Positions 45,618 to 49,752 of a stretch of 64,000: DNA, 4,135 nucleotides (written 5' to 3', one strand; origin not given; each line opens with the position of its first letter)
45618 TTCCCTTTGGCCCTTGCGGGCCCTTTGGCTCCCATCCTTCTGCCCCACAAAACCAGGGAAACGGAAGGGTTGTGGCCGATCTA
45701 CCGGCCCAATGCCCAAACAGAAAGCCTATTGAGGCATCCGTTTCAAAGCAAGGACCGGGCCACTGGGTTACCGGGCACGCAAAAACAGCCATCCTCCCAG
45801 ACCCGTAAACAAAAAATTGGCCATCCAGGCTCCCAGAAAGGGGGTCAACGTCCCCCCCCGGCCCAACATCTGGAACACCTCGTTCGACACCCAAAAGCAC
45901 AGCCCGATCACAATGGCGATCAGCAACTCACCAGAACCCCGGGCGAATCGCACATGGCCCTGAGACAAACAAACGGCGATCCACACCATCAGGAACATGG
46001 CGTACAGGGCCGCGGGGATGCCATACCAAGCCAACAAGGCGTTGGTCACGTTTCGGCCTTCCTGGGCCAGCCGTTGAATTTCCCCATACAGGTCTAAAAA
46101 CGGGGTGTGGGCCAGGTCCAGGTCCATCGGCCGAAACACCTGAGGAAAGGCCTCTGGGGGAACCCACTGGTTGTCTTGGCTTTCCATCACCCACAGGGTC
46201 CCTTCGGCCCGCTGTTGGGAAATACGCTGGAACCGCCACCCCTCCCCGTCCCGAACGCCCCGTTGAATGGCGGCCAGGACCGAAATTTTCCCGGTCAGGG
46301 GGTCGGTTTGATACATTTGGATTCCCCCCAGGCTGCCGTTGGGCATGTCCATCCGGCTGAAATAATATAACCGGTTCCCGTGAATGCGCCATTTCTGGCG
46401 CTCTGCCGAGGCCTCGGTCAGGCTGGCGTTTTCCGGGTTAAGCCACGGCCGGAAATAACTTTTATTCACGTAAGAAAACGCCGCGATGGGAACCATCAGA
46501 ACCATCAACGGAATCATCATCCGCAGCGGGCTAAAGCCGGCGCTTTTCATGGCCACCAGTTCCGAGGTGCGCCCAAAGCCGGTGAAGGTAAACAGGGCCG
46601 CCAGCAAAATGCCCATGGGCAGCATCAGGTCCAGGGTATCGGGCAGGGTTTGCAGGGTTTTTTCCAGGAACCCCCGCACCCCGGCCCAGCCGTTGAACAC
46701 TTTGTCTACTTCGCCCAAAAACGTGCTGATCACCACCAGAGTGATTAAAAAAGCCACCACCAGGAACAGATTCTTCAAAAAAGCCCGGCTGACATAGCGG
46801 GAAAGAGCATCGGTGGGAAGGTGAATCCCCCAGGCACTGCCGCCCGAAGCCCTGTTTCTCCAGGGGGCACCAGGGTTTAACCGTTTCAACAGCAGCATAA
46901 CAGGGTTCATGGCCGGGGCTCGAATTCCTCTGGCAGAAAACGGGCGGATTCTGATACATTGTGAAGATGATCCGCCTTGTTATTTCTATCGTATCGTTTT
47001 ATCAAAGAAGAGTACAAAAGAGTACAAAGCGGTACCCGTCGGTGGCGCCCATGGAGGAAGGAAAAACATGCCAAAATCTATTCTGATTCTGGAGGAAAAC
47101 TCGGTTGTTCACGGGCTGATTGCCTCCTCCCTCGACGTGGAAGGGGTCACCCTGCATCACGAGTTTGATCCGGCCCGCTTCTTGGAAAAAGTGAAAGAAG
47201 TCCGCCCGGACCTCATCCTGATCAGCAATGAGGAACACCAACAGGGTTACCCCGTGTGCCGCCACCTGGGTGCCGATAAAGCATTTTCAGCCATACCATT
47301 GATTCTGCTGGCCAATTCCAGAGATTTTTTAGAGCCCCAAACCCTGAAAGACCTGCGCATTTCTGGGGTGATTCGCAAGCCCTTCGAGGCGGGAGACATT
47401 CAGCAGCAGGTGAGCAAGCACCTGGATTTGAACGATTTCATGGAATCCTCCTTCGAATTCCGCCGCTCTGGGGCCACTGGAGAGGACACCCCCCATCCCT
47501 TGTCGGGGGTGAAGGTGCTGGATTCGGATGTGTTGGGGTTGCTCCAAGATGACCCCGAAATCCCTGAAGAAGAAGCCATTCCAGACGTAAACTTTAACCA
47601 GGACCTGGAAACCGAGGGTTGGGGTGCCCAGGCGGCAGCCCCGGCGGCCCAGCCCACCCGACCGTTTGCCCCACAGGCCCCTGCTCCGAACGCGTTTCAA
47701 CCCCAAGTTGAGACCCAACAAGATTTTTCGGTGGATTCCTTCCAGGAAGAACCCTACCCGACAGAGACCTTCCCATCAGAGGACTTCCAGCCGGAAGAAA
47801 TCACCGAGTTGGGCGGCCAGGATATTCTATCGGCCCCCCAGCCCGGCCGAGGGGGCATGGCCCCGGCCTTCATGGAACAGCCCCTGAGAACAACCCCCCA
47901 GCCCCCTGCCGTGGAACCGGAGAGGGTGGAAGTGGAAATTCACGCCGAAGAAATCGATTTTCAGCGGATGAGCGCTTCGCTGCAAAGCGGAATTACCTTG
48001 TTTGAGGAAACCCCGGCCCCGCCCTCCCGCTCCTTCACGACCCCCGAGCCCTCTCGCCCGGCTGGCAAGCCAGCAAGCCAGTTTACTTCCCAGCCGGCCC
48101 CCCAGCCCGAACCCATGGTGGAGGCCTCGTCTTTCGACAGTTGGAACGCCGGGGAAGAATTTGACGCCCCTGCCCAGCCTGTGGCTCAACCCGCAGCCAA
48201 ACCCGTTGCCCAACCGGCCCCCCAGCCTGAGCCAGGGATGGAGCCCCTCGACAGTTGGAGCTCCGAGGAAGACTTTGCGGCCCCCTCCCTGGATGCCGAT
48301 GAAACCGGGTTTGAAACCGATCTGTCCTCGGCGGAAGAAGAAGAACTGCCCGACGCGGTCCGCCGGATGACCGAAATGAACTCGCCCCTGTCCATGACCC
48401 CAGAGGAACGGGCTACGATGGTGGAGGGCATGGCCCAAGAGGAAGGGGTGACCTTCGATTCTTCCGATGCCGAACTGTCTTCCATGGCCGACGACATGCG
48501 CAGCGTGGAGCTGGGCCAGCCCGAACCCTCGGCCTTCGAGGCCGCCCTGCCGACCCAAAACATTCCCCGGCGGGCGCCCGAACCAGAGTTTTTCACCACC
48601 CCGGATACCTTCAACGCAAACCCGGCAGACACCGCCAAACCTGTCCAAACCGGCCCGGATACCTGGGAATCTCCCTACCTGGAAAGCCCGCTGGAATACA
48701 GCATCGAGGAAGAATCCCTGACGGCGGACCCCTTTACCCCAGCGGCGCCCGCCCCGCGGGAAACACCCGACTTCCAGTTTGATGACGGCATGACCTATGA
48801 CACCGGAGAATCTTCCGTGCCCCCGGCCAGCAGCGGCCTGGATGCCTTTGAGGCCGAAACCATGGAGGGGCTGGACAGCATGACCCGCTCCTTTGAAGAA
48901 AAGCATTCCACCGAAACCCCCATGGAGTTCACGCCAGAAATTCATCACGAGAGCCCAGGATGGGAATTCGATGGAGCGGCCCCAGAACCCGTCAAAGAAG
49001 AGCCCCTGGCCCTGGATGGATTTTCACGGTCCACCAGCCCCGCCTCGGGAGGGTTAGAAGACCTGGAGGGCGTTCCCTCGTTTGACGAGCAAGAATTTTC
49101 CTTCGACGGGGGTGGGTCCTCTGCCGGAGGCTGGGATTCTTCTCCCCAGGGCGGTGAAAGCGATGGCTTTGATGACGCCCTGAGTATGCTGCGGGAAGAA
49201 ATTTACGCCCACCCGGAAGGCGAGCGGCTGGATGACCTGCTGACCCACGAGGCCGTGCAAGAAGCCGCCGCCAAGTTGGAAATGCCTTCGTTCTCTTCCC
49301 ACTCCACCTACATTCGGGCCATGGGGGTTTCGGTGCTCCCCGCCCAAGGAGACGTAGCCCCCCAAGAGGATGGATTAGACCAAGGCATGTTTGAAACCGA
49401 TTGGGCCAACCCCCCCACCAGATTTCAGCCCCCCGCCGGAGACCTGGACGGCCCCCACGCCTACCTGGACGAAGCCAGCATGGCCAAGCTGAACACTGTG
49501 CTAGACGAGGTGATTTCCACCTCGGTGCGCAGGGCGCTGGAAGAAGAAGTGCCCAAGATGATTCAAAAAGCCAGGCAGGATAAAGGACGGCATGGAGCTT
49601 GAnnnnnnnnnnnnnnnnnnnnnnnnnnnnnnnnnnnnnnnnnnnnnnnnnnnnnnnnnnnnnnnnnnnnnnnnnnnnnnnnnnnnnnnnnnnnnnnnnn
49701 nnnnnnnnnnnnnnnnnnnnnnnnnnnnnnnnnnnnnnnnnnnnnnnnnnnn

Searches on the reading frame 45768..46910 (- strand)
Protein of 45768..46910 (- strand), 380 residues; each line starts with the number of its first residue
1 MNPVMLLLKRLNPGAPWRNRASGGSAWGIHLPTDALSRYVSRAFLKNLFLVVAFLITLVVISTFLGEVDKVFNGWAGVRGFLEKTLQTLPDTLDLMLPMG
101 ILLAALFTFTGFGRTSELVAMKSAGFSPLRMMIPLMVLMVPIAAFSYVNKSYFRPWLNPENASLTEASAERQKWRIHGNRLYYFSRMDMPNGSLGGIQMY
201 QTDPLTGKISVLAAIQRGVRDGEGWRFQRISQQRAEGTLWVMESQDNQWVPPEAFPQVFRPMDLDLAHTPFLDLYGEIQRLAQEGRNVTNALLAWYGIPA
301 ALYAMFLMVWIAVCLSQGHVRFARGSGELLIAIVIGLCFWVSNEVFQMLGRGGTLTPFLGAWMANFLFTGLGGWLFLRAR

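Call 86: search_protein_families(library=pfam, proteins=[window:45768-46910:-], max_evalue=0.000001)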
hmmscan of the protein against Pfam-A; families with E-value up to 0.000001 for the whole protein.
window:45768-46910:- (380 aa): 1 family
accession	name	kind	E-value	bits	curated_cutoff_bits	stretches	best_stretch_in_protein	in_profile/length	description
PF03739.19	LptF_LptG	-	5.7e-56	190.5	27.9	1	38-378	1-353/353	Lipopolysaccharide export system permease LptF/LptG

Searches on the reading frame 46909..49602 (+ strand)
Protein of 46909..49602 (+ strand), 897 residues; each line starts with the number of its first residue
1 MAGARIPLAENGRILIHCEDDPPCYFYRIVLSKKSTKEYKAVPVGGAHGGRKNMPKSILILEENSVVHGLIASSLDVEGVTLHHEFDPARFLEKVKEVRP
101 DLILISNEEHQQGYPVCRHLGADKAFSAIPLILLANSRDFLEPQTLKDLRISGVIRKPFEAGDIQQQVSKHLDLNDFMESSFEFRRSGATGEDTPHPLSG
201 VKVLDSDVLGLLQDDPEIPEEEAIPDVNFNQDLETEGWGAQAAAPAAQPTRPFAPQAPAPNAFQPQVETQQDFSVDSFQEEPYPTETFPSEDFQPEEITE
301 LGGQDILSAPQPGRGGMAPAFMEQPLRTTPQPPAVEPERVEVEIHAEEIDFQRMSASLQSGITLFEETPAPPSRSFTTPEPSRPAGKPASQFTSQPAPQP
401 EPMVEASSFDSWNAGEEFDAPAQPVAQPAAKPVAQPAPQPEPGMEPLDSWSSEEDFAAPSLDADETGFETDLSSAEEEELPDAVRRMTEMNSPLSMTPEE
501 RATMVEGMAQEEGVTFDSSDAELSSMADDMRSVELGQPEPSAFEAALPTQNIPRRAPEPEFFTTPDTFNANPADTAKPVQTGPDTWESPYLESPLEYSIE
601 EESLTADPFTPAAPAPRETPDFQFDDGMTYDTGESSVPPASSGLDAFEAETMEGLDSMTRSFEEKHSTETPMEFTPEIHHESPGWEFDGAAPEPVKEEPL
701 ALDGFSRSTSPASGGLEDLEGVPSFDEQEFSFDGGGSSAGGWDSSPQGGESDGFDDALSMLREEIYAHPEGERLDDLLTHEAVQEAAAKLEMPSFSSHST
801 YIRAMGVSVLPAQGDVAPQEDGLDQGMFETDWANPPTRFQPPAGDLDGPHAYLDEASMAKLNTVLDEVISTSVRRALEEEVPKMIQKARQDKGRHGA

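Call 21: search_protein_families(library=ncbifam, proteins=[window:46909-49602:+], max_evalue=0.001)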
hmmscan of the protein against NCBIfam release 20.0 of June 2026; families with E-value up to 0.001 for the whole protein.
window:46909-49602:+ (897 aa): 2 families
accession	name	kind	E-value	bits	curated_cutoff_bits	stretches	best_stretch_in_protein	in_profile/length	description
TIGR02154.1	PhoB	equivalog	1.8e-05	24.2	296.2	1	55-137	2-85/226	phosphate regulon transcriptional regulator PhoB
NF040534.1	resp_reg_YycF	equivalog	0.00098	18.4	340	0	56-168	1-111/231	response regulator YycF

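Call 87: search_protein_families(library=pfam, proteins=[window:46909-49602:+], max_evalue=1e-8)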
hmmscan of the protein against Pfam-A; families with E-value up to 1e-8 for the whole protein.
window:46909-49602:+ (897 aa): 0 families
